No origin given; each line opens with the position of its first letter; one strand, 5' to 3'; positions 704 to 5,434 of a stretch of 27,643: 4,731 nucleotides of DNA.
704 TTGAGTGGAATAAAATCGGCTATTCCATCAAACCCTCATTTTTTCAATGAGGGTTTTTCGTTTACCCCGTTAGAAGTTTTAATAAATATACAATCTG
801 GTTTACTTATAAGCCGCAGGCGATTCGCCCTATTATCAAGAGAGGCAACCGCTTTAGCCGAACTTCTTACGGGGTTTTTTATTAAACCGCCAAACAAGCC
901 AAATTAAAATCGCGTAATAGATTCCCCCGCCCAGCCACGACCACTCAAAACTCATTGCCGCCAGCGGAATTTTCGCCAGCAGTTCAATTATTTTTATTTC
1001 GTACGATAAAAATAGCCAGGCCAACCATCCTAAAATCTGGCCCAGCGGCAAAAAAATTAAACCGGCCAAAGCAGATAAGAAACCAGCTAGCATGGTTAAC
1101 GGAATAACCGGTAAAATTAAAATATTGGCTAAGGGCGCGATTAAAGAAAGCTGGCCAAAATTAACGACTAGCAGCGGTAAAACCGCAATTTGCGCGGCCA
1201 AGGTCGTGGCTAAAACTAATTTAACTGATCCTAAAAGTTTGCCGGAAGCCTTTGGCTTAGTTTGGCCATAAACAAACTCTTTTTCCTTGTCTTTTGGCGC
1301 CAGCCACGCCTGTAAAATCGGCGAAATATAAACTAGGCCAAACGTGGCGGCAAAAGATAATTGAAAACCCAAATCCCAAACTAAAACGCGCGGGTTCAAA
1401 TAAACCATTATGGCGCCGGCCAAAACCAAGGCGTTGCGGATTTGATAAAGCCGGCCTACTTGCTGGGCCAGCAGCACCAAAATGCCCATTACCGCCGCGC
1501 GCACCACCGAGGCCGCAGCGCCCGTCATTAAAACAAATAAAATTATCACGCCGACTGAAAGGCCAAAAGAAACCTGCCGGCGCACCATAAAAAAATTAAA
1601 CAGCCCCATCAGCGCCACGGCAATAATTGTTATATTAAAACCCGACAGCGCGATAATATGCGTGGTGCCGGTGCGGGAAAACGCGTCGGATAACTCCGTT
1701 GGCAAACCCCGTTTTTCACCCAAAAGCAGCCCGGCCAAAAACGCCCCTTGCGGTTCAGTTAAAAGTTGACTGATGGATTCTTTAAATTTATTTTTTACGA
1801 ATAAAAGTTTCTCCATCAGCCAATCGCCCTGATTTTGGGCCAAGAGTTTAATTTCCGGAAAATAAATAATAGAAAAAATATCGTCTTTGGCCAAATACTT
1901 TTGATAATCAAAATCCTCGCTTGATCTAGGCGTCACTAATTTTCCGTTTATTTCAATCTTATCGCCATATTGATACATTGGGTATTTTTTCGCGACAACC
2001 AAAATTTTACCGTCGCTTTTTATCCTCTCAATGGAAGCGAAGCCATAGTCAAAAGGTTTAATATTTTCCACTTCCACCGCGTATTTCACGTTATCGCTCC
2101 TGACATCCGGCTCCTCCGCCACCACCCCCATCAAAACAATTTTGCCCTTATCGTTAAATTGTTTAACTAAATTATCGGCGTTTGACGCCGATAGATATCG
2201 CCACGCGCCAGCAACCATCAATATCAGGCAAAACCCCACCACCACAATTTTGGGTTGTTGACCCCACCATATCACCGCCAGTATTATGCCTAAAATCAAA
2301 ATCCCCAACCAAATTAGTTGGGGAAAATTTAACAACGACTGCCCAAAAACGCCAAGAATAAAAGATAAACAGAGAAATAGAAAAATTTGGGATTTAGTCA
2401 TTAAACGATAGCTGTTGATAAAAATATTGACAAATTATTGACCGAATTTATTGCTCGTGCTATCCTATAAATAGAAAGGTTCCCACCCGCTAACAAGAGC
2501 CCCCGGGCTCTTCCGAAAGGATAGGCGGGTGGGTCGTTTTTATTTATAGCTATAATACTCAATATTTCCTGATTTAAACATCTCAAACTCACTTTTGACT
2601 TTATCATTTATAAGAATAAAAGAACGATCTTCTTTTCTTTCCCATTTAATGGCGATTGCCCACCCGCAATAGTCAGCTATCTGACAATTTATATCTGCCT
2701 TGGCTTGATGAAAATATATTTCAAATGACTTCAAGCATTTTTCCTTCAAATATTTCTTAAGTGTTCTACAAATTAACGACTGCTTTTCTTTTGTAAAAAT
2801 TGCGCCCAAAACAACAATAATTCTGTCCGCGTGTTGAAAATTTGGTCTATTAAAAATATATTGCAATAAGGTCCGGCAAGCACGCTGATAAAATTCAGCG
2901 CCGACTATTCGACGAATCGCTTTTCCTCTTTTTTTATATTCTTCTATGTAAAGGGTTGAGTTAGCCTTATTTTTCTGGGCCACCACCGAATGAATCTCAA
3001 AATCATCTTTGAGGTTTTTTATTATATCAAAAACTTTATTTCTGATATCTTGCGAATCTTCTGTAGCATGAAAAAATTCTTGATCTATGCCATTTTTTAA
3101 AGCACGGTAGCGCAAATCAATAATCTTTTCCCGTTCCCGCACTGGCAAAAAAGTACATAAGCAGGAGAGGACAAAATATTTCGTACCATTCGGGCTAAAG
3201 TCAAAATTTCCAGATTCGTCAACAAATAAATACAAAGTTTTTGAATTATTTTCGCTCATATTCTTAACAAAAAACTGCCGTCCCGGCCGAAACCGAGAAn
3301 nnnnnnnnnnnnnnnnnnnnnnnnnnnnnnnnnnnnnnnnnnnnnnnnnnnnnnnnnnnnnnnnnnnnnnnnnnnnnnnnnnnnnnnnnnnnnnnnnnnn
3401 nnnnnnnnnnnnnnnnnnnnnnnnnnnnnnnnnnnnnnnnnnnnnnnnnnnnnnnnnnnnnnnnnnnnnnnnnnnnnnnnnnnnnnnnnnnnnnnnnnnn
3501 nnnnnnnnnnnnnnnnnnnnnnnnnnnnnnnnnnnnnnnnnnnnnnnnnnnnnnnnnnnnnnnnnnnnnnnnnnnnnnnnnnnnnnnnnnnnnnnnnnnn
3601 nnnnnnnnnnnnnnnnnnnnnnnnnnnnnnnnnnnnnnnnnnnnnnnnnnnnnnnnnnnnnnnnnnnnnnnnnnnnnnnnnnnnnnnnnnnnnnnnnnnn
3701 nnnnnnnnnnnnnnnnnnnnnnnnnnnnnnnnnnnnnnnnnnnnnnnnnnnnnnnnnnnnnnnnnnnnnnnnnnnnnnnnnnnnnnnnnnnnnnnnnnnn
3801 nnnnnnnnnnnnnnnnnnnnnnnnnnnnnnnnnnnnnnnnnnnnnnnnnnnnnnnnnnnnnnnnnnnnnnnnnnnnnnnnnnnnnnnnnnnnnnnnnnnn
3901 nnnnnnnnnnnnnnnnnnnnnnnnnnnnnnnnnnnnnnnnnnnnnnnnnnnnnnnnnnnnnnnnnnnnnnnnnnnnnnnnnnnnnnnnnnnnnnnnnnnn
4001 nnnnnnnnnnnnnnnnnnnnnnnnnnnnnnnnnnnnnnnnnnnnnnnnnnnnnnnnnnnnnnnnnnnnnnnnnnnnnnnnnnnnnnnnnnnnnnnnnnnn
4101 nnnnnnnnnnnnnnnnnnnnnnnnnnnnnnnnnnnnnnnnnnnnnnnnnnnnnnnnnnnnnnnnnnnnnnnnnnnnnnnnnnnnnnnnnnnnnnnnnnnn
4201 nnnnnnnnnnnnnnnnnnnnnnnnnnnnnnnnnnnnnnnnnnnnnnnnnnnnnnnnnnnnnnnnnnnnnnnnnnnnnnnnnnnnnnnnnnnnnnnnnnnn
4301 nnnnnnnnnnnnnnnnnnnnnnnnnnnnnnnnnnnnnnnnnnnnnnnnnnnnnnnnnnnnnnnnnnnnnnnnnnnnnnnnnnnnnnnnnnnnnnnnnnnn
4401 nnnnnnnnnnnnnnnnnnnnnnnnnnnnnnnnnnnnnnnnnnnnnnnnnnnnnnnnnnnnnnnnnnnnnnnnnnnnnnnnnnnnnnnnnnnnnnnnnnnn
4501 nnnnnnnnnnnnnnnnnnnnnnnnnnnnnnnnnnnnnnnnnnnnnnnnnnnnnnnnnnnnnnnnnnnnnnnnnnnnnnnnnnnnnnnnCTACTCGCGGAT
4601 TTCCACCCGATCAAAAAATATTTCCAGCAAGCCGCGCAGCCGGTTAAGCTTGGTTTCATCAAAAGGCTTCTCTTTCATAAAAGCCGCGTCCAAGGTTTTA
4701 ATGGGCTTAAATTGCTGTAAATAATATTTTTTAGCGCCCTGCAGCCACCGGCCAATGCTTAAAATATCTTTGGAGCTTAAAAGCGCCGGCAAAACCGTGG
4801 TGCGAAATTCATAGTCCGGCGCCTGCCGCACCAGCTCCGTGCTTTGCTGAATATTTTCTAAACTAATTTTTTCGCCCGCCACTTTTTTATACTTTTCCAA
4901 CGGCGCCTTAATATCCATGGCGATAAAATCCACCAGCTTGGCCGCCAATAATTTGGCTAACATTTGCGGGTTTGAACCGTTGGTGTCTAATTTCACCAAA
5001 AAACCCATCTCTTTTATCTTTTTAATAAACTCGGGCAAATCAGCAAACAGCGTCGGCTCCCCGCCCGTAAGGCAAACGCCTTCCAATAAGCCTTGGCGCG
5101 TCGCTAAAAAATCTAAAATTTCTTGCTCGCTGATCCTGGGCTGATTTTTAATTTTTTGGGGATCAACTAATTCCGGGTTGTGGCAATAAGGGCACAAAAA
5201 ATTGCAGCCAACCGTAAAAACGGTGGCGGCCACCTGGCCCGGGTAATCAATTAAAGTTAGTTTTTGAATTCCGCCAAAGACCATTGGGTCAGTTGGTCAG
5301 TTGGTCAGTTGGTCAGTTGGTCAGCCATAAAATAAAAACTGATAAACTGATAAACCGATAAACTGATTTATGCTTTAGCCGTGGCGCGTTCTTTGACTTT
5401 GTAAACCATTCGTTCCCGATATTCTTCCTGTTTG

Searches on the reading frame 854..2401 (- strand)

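Call 7: search_protein_families(library=pfam, proteins=[window:854-2401:-], max_evalue=0.01)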
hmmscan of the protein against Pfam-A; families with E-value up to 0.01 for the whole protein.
window:854-2401:- (515 aa): 2 families
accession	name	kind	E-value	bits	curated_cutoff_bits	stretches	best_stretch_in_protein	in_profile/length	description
PF03772.21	Competence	-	5e-53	180.6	23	1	225-505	1-266/270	Competence protein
PF13567.11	DUF4131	-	6.4e-25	88.2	31.6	1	29-185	7-163/165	Domain of unknown function (DUF4131)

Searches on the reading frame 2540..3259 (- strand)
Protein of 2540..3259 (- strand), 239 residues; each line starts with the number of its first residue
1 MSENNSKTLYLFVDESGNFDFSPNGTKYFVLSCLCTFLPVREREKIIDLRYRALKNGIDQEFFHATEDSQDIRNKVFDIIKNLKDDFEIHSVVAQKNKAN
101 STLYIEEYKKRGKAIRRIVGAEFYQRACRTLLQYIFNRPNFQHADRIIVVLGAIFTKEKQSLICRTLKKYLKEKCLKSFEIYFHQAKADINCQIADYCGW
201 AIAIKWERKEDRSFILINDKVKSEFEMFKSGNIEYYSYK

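Call 7: search_protein_families(library=pfam, proteins=[window:2540-3259:-], max_evalue=0.01)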
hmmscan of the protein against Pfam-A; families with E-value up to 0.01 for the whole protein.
window:2540-3259:- (239 aa): 1 family
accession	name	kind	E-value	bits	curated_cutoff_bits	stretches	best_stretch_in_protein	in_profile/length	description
PF12686.12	DUF3800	-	2.8e-12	48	21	1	10-203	1-147/149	Protein of unknown function (DUF3800)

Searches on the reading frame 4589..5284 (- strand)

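Call 7: search_protein_families(library=pfam, proteins=[window:4589-5284:-], max_evalue=0.01)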
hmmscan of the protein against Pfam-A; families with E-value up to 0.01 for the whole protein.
window:4589-5284:- (231 aa): 2 families
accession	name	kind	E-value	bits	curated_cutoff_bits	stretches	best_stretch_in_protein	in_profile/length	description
PF04055.27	Radical_SAM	-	2.1e-21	77.2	29.5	1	22-155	2-139/166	Radical SAM superfamily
PF13353.11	Fer4_12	-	1.1e-10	42.4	22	1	18-136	6-124/137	4Fe-4S single cluster domain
